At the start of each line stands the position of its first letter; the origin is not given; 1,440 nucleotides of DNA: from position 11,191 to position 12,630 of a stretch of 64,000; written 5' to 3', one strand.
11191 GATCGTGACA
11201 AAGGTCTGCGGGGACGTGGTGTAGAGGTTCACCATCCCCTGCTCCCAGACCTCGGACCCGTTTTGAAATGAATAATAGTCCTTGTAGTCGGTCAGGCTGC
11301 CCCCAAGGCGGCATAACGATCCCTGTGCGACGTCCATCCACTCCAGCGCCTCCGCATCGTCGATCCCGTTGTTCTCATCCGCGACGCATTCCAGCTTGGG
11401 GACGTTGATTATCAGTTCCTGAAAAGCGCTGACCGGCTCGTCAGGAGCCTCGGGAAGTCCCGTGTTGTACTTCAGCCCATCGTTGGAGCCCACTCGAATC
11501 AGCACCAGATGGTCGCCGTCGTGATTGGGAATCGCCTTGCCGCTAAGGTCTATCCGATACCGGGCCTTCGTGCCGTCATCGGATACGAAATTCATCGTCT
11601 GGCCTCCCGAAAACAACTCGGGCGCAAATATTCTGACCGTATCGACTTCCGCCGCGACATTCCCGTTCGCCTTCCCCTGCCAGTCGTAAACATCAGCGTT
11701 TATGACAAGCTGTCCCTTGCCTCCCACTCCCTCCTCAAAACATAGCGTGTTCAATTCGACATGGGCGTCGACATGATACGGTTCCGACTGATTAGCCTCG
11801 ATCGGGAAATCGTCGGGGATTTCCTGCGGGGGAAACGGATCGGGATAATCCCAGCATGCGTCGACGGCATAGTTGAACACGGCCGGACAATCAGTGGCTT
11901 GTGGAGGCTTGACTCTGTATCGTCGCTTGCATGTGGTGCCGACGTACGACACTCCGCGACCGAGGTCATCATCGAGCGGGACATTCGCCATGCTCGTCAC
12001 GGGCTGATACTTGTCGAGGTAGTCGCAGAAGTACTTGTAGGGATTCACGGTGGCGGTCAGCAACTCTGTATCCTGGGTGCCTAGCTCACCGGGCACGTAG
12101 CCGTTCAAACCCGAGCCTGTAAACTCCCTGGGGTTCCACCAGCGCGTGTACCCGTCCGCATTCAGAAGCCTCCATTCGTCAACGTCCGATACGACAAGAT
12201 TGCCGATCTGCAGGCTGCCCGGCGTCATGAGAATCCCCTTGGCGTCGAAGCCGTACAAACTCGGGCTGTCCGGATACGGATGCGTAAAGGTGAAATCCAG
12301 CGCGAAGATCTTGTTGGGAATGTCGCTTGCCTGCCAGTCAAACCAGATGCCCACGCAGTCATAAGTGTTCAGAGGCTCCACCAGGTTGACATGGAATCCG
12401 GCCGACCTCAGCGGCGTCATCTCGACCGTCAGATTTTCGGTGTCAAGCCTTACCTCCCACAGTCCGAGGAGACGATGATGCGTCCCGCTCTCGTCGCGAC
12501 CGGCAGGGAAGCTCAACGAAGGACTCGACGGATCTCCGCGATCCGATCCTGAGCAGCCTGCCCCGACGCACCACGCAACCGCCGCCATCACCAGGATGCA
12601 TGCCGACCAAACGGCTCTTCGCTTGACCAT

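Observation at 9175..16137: Tandem pair of ~1150-aa paralogous lipoproteins, part of a five-copy family sharing an unassigned ~400-aa N-terminal module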

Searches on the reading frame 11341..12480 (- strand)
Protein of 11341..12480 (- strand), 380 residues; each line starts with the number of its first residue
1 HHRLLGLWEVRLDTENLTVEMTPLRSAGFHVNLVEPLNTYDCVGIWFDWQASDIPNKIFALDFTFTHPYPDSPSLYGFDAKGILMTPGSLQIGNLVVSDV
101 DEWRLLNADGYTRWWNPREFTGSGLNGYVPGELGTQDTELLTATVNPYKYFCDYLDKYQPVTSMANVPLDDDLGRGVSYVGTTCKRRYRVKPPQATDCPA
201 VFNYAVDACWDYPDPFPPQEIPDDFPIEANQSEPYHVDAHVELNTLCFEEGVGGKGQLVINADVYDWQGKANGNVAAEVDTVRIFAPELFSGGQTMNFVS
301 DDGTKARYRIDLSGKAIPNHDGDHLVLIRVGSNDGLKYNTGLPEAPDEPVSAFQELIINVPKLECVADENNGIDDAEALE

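Call 12: search_solved_structures(query=A2, max_evalue=10)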
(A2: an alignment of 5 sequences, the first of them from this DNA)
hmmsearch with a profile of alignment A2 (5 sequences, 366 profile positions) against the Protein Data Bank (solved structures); distinct sequences matched with E-value up to 10: 7.
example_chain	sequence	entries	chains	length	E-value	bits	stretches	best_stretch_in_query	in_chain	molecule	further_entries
4v5e_AY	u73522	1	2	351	0.31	13.2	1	71-126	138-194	PEPTIDE CHAIN RELEASE FACTOR 2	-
4v5j_AY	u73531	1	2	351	0.31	13.2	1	71-126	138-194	PEPTIDE CHAIN RELEASE FACTOR 2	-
6c5l_AY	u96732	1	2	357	0.32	13.2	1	71-126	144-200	Peptide chain release factor 2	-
2ihr_1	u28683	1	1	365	0.33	13.1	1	71-126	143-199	Peptide chain release factor 2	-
4v4s_AY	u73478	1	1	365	0.33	13.1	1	71-126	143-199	Peptide chain release factor 2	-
4v9n_AY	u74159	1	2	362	0.33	13.1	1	71-126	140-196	Bacterial peptide chain release factor 2 (RF-2)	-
4v67_AX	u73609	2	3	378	0.34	13.1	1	71-126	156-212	Bacterial peptide chain release factor 2 (RF-2) | Peptide chain release factor 2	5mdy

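Call 14: find_homologous_proteins(query=A2)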
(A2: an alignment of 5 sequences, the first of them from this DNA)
Query A2 (5 sequences) (364 aa, profile of the alignment): 299 proteins with E <= 0.001 among 8000 candidates; the best 120 are listed.
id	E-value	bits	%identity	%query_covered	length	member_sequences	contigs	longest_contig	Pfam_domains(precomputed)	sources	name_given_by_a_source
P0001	2.3e-133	463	34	93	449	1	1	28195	-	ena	-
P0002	2.0e-132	460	33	93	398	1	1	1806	-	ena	-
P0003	1.2e-124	434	30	99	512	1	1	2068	PF18911.7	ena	-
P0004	8.0e-120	418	34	79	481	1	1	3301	-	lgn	-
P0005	1.2e-115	405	43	98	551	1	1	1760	-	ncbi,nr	ncbi:MAG TPA: hypothetical protein ENN67_04860, partial [Firmicutes bacterium]|nr:hypothetical prote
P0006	4.4e-110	386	43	98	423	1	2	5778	-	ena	-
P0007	1.2e-109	385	44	92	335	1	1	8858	-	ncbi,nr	ncbi:MAG TPA: hypothetical protein ENN67_05940, partial [Firmicutes bacterium]|nr:hypothetical prote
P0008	2.3e-107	377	44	99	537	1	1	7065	-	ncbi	-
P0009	2.2e-103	364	56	85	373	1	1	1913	-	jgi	-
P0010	1.0e-102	362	47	86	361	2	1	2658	-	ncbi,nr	ncbi:hypothetical protein KAU08_02110, partial [bacterium]|nr:hypothetical protein [bacterium]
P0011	4.8e-100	353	34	93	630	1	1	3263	-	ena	-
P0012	2.0e-94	335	34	98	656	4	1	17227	PF26549.1,PF00930.28,PF26550.2,PF07676.19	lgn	-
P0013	2.0e-91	325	35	100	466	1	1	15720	-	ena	-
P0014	3.7e-91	324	33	92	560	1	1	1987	PF00801.27,PF18911.7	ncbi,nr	ncbi:MAG TPA: hypothetical protein ENN67_06110, partial [Firmicutes bacterium]|nr:hypothetical prote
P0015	3.3e-88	314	33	99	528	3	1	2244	-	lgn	-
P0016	3.3e-87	311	37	99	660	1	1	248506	-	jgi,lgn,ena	-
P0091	1.1e-68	250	37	76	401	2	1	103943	-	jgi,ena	-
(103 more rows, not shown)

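Call 22: find_related_loci(query=A3, collection=genome_contigs, flank=6000)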
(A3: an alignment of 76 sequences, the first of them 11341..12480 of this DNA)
Query A3 (380 aa) in genome_contigs; peptide patterns used: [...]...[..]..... (x = any residue, [..] = any of these).
491 stretches matched a pattern; 484 encode a relative of the query (tblastn E <= 1e-3); the best 80 are kept; 73 distinct loci.
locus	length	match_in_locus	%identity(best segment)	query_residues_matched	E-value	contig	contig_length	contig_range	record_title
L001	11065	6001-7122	53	6-379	4e-127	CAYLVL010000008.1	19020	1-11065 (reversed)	MAG TPA_asm: uncultured Planctomycetota bacterium isolate binchicken_co184_441 genome assembly, contig: NODE_4954_length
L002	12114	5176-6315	48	2-380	1e-111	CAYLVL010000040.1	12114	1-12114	MAG TPA_asm: uncultured Planctomycetota bacterium isolate binchicken_co184_441 genome assembly, contig: NODE_10075_lengt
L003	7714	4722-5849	47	2-376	8e-108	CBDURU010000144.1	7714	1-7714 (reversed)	MAG TPA_asm: uncultured bacterium isolate SRR21487743_binner23_Refined_23 genome assembly, contig: ERZ25748485.3504, who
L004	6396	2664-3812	45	2-380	3e-106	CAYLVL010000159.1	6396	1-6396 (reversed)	MAG TPA_asm: uncultured Planctomycetota bacterium isolate binchicken_co184_441 genome assembly, contig: NODE_25714_lengt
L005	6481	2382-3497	47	2-371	1e-103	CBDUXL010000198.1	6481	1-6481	MAG TPA_asm: uncultured bacterium isolate SRR22302370_binner13_Refined_2 genome assembly, contig: ERZ25074855.13680, who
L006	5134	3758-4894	45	2-380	9e-103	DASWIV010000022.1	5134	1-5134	MAG TPA_asm: bacterium isolate SMAG_U2878 k141_1499526, whole genome shotgun sequence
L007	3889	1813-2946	44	2-379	5e-103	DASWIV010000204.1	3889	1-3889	MAG TPA_asm: bacterium isolate SMAG_U2878 k141_930774, whole genome shotgun sequence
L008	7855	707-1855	45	2-380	4e-101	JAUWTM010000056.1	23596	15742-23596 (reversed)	MAG: Planctomycetota bacterium isolate CSMAG_2580 CSMAG_2580_k127_4372698_length_23596_cov_10.0000, whole genome shotgun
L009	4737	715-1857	46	1-379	4e-100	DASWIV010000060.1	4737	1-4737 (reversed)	MAG TPA_asm: bacterium isolate SMAG_U2878 k141_1547998, whole genome shotgun sequence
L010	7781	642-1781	46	2-380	5e-100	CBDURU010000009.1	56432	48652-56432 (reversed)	MAG TPA_asm: uncultured bacterium isolate SRR21487743_binner23_Refined_23 genome assembly, contig: ERZ25748485.75, whole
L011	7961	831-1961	46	2-376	6e-99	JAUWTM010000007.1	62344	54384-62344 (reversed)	MAG: Planctomycetota bacterium isolate CSMAG_2580 CSMAG_2580_k127_7960389_length_62344_cov_15.9586, whole genome shotgun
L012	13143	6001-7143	45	2-380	1e-98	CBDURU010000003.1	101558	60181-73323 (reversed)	MAG TPA_asm: uncultured bacterium isolate SRR21487743_binner23_Refined_23 genome assembly, contig: ERZ25748485.17, whole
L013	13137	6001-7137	46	2-379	1e-98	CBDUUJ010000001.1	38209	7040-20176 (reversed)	MAG TPA_asm: uncultured bacterium isolate SRR22302362_concoct_119 genome assembly, contig: ERZ25746724.320, whole genome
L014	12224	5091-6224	46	2-380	1e-97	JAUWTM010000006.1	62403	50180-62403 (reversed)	MAG: Planctomycetota bacterium isolate CSMAG_2580 CSMAG_2580_k127_5156161_length_62403_cov_41.0000, whole genome shotgun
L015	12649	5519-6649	46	2-377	9e-98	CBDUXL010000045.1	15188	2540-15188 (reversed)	MAG TPA_asm: uncultured bacterium isolate SRR22302370_binner13_Refined_2 genome assembly, contig: ERZ25074855.2950, whol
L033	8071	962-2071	42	2-371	7e-90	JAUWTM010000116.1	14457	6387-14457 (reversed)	MAG: Planctomycetota bacterium isolate CSMAG_2580 CSMAG_2580_k127_4125529_length_14457_cov_52.0000, whole genome shotgun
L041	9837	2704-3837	36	1-380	1e-63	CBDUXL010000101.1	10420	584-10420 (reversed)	MAG TPA_asm: uncultured bacterium isolate SRR22302370_binner13_Refined_2 genome assembly, contig: ERZ25074855.5862, whol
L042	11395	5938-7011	38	4-362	3e-61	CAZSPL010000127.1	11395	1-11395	MAG TPA_asm: uncultured Planctomycetota bacterium isolate binchicken_co129_593 genome assembly, contig: NODE_17932_lengt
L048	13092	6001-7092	35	2-353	4e-56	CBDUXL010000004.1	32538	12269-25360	MAG TPA_asm: uncultured bacterium isolate SRR22302370_binner13_Refined_2 genome assembly, contig: ERZ25074855.779, whole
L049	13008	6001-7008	39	1-338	2e-56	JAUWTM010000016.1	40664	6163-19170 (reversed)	MAG: Planctomycetota bacterium isolate CSMAG_2580 CSMAG_2580_k127_2225034_length_40664_cov_19.0000, whole genome shotgun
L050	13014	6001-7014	39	2-332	1e-55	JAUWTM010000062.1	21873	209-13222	MAG: Planctomycetota bacterium isolate CSMAG_2580 CSMAG_2580_k127_5354790_length_21873_cov_11.0000, whole genome shotgun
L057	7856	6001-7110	36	2-354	2e-51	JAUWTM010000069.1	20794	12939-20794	MAG: Planctomycetota bacterium isolate CSMAG_2580 CSMAG_2580_k127_2783993_length_20794_cov_73.0000, whole genome shotgun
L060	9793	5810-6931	35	2-375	9e-50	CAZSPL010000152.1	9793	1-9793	MAG TPA_asm: uncultured Planctomycetota bacterium isolate binchicken_co129_593 genome assembly, contig: NODE_22223_lengt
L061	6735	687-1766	35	2-364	2e-49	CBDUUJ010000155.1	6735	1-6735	MAG TPA_asm: uncultured bacterium isolate SRR22302362_concoct_119 genome assembly, contig: ERZ25746724.7278, whole genom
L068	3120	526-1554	34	1-360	7e-47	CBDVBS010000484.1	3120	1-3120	MAG TPA_asm: uncultured bacterium isolate SRR22302362_concoct_44 genome assembly, contig: ERZ25746724.28224, whole genom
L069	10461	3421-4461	34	2-338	8e-46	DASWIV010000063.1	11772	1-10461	MAG TPA_asm: bacterium isolate SMAG_U2878 k141_3384206, whole genome shotgun sequence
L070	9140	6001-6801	39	1-268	5e-46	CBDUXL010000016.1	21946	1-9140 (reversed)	MAG TPA_asm: uncultured bacterium isolate SRR22302370_binner13_Refined_2 genome assembly, contig: ERZ25074855.1567, whol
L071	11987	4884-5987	33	3-353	1e-45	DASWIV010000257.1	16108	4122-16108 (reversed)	MAG TPA_asm: bacterium isolate SMAG_U2878 k141_3215668, whole genome shotgun sequence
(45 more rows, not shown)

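Call 23: predict_structure(alignment_id=A3)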
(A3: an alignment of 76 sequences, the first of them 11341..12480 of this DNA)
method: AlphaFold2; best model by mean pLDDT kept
length: 380 residues; sequences in the alignment: 76
mean_pLDDT: 90.8   pTM: 0.90
mean pLDDT of the five models: 90.8, 89.9, 89.8, 89.5, 89.4
residues with pLDDT >= 90: 292; 70-90: 40; 50-70: 42; < 50: 6
segments of 3 or more residues with pLDDT < 50: 27-32
pLDDT, mean of each block of 10 residues (from residue 1): 88 93 65 60 92 96 94 95 96 96 97 91 67 67 97 98 97 97 97 83 93 97 97 98 97 96 98 98 98 98 98 97 98 92 86 98 75 68
secondary structure, 60 per line:
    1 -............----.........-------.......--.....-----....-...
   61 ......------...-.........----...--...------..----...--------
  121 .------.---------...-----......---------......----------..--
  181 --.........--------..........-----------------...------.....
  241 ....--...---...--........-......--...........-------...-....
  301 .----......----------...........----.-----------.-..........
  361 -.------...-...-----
elements in order: E2-13 E18-26 H34-40 E43-47 E58-66 E77-85 E90-92 E95-97 E110-112 E146-151 H161-166 E183-191 E200-209 E236-244 E247-249 E253-255 E258-265 H267-272 H275-278 E279-285 E293-295 E297-301 E306-311 E322-332 E351-360

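Call 31: fold_search(model_id=the predicted structure, library=pdb)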
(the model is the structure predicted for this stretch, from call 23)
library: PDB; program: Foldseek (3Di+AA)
matches with E <= 10: 1033; with E <= 0.001: 15
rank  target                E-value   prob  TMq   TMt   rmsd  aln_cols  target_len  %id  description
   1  2a9a_B                1.8e-04  0.90  0.22  0.23  19.3       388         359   13  Crystal structure of recombinant chicken sulfite oxidase with the bound product, sulfate, at the active site (released 2005-08-02)
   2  2a9d_A                3.8e-04  0.87  0.22  0.23  17.8       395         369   13  Crystal structure of recombinant chicken sulfite oxidase with Arg at residue 161 (released 2005-08-02)
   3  2a99                  4.1e-04  0.89  0.23  0.23  19.3       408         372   10  Crystal structure of recombinant chicken sulfite oxidase at resting state (released 2005-08-02)
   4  8oxy_A                4.8e-04  1.00  0.22  0.13  16.6       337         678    9  Transglutaminase 3 without calcium in complex with DH patient-derived Fab DH63-B02 (released 2023-10-18)
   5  3s3j_A                4.8e-04  0.99  0.22  0.13  16.0       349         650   11  Transglutaminase 2 in complex with a novel inhibitor (released 2012-06-06)
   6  3r18                  5.0e-04  1.00  0.20  0.20   7.2       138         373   12  Chicken sulfite oxidase double mutant with altered activity and substrate affinity (released 2012-02-08)
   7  1sox_B                6.3e-04  1.00  0.20  0.17   7.3       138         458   12  SULFITE OXIDASE FROM CHICKEN LIVER (released 1998-04-29)
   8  6fhj                  6.6e-04  0.91  0.20  0.09  18.6       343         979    8  Structural dynamics and catalytic properties of a multi-modular xanthanase, native. (released 2018-08-29)
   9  3hc2                  7.0e-04  0.77  0.22  0.22  19.6       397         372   12  Crystal Structure of chicken sulfite oxidase mutant Tyr 322 Phe (released 2010-06-16)
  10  1sox_A                7.4e-04  1.00  0.20  0.17   7.2       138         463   11  SULFITE OXIDASE FROM CHICKEN LIVER (released 1998-04-29)
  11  8fuu                  8.7e-04  0.28  0.16  0.17  25.9       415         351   11  Crystal structure of Xenopus laevis arrestin 1 - P3221 crystal form (released 2024-07-24)
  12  2a9d_B                9.7e-04  1.00  0.20  0.21   7.3       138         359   12  Crystal structure of recombinant chicken sulfite oxidase with Arg at residue 161 (released 2005-08-02)
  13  6a8p_C                9.7e-04  0.97  0.22  0.13  17.1       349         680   10  Transglutaminase 2 mutant G224V in complex with GTP (released 2018-09-26)
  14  8tr9                  9.7e-04  0.97  0.21  0.12  16.7       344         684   10  Cryo-EM structure of transglutaminase 2 bound to GDP (released 2024-07-31)
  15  4kh9_B                9.7e-04  0.87  0.22  0.23  17.6       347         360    9  Crystal structure of a DUF4785 family protein (lpg0956) from Legionella pneumophila subsp. pneumophila str. Philadelph (released 2013-07-03)
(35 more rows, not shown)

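Call 41: search_protein_families(library=pfam, proteins=[L013:7105-9291:+, L041:3793-5559:+, L042:7012-7710:+, L048:7099-8487:+, L050:7099-8247:+, L061:1755-2816:+, L049:7015-10131:+, L060:4307-5545:+, L057:1425-5684:+], max_evalue=0.01)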
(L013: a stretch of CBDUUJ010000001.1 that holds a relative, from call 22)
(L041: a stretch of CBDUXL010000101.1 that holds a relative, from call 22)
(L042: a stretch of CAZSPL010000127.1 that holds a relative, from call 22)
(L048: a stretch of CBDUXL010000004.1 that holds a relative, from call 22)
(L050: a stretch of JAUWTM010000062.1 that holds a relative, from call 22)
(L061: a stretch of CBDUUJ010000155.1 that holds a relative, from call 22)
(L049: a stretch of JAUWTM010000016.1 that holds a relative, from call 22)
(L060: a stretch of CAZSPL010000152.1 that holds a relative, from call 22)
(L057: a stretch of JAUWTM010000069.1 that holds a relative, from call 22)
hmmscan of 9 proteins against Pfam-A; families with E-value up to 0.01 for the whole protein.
L013:7105-9291:+ (729 aa): 1 family
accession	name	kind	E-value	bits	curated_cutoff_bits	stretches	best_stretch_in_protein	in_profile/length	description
PF08309.17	LVIVD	-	8e-11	41.6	20.2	1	360-394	4-38/42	LVIVD repeat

L041:3793-5559:+ (589 aa): 2 families
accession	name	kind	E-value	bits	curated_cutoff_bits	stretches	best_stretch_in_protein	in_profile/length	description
PF04151.21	PPC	-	3.7e-13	50.6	25.9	1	31-97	2-67/70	Bacterial pre-peptidase C-terminal domain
PF18962.6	Por_Secre_tail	-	6.3e-06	26.8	27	0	324-349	41-66/75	Secretion system C-terminal sorting domain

L042:7012-7710:+ (233 aa): 0 families

L048:7099-8487:+ (463 aa): 0 families

L050:7099-8247:+ (383 aa): 0 families

L061:1755-2816:+ (354 aa): 0 families

L049:7015-10131:+ (1039 aa): 3 families
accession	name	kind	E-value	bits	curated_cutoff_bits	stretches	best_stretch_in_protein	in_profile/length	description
PF16967.11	TcfC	-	4.5e-05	23.4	29.4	0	566-595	32-61/68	E-set like domain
PF05506.17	PLipase_C_C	-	0.00013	23.3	24.4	0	367-395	45-73/80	Bacterial phospholipase C, C-terminal domain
PF07495.19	Y_Y_Y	-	0.003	17.8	26.6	0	564-588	25-48/65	Y_Y_Y domain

L060:4307-5545:+ (413 aa): 1 family
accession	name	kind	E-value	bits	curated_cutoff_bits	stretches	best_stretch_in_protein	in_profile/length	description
PF15892.11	BNR_4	-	0.0034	17.2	27.3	1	338-396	108-169/272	BNR repeat-containing family member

L057:1425-5684:+ (1420 aa): 3 families
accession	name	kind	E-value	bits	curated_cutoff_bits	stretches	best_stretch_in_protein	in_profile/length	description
PF03495.19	Binary_toxB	-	7.8e-10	39.3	25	1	402-476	2-76/78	Clostridial binary toxin B/anthrax toxin PA Ca-binding domain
PF10342.15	Kre9_KNH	-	1.7e-09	38.7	24.6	1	14-84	1-75/94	Kre9/KNH-like N-terminal Ig-like domain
PF17475.7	Binary_toxB_2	-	0.0026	18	25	1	520-642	34-154/218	Clostridial binary toxin B/anthrax toxin PA domain 2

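Call 42: search_protein_families(library=pfam, proteins=[L070:3754-5142:+, L071:8002-8946:-, L068:1543-2955:+, L050:9425-10693:-, L069:4531-6162:+, L042:1360-2604:+, L033:6419-7978:+, L006:1706-3100:+], max_evalue=0.01)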
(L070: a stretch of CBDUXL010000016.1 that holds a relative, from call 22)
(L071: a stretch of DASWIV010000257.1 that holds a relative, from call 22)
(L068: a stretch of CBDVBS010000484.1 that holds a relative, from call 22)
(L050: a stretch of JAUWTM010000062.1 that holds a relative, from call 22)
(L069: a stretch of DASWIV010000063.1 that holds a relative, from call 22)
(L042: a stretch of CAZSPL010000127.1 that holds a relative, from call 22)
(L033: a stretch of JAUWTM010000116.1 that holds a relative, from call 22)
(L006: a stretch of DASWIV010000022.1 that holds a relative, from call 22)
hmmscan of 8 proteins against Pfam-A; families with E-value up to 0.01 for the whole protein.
L070:3754-5142:+ (463 aa): 6 families
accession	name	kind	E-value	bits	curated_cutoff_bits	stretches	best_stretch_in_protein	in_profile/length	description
PF13360.13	PQQ_2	-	3.8e-17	63.1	27.6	1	147-337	30-230/233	Outer membrane protein assembly factor BamB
PF13570.13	Beta-prop_ACSF4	-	2.3e-09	37.5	133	2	152-325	63-235/329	Beta-alanine-activating enzyme, beta-propeller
PF18911.6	PKD_4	-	4.6e-09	36.6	27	1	8-92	3-77/85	PKD domain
PF00801.26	PKD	-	7.9e-07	29.4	23.5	1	25-91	15-73/80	PKD domain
PF22352.2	K319L-like_PKD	-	8e-06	26.2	27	1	26-99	13-84/84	K319L-like, PKD domain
PF01011.28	PQQ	-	0.0037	16.5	26.7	0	230-257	54-81/595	Glucose/ethanol/alcohol dehydrogenase, beta-propeller domain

L071:8002-8946:- (315 aa): 0 families

L068:1543-2955:+ (471 aa): 2 families
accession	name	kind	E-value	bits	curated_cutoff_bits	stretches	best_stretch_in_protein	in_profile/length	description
PF06739.17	SBBP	-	1.1e-26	92.9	20.5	5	17-38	10-31/38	Beta-propeller repeat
PF22057.2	BACOVA_00961-like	-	0.0026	17.9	27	0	264-280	4-20/140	BACOVA_00961-like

L050:9425-10693:- (423 aa): 2 families
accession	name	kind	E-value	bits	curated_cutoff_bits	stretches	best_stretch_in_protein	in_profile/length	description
PF18911.6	PKD_4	-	3.5e-07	30.6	27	1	29-95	18-77/85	PKD domain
PF21027.3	Sde0182_C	-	0.00028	21.8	27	1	31-90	2-53/83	Cellulose-binding protein Sde0182, C-terminal domain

L069:4531-6162:+ (544 aa): 3 families
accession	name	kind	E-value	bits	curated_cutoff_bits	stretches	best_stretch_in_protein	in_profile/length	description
PF18911.6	PKD_4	-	5.2e-08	33.3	27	1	4-96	1-83/85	PKD domain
PF00801.26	PKD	-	0.00029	21.2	23.5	1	35-91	24-75/80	PKD domain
PF22352.2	K319L-like_PKD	-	0.0035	17.7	27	0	286-339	22-73/84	K319L-like, PKD domain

L042:1360-2604:+ (415 aa): 1 family
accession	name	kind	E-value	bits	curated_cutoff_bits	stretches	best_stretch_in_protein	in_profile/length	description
PF01835.25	MG2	-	0.0024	18.7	32.8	1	39-100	35-96/96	MG2 domain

L033:6419-7978:+ (520 aa): 0 families

L006:1706-3100:+ (465 aa): 5 families
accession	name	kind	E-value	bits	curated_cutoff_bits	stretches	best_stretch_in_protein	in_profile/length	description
PF13570.13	Beta-prop_ACSF4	-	3.1e-36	125.9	133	3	127-282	122-281/329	Beta-alanine-activating enzyme, beta-propeller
PF13360.13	PQQ_2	-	2.1e-25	90.2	27.6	3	202-289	3-89/233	Outer membrane protein assembly factor BamB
PF20067.5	SSL_N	-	8.7e-07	29.2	18.9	0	357-375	27-45/46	Strictosidine synthase-like, N-terminal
PF25292.1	Beta-prop_CGLA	-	2.1e-06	27.8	26.8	0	155-240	5-92/316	Lambda-carrageenase beta-propeller domain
PF01011.28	PQQ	-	0.0027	16.9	26.7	0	396-435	48-86/595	Glucose/ethanol/alcohol dehydrogenase, beta-propeller domain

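Call 45: search_protein_representatives(alignment_id=A4)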
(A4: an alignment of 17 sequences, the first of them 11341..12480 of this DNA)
Query: 17 sequences, 372 profile positions. Proteins with E-value up to 0.001 (for the whole library): 2199; up to 1e-10: 1686; up to 1e-30: 1336. The best 150 are listed.
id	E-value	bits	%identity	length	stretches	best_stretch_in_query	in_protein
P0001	1.4e-139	481.7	-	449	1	5-367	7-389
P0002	1.2e-133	462.1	-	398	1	7-344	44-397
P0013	2.0e-132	458.1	-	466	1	6-367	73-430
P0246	1.4e-131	455.3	-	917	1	5-366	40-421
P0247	3.3e-127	441.0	-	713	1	7-367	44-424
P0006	1.6e-126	438.7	-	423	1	12-368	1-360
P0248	2.2e-124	431.7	-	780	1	6-367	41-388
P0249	2.4e-124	431.5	-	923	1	7-365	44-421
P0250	3.9e-124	430.8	-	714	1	11-367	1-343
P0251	1.3e-123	429.1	-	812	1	6-367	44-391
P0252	2.0e-123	428.5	-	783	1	7-367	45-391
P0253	3.1e-123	427.9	-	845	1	7-367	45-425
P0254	1.2e-122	426.0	-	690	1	6-366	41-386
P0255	1.4e-122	425.7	-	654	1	6-367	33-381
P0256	1.7e-122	425.5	-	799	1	6-367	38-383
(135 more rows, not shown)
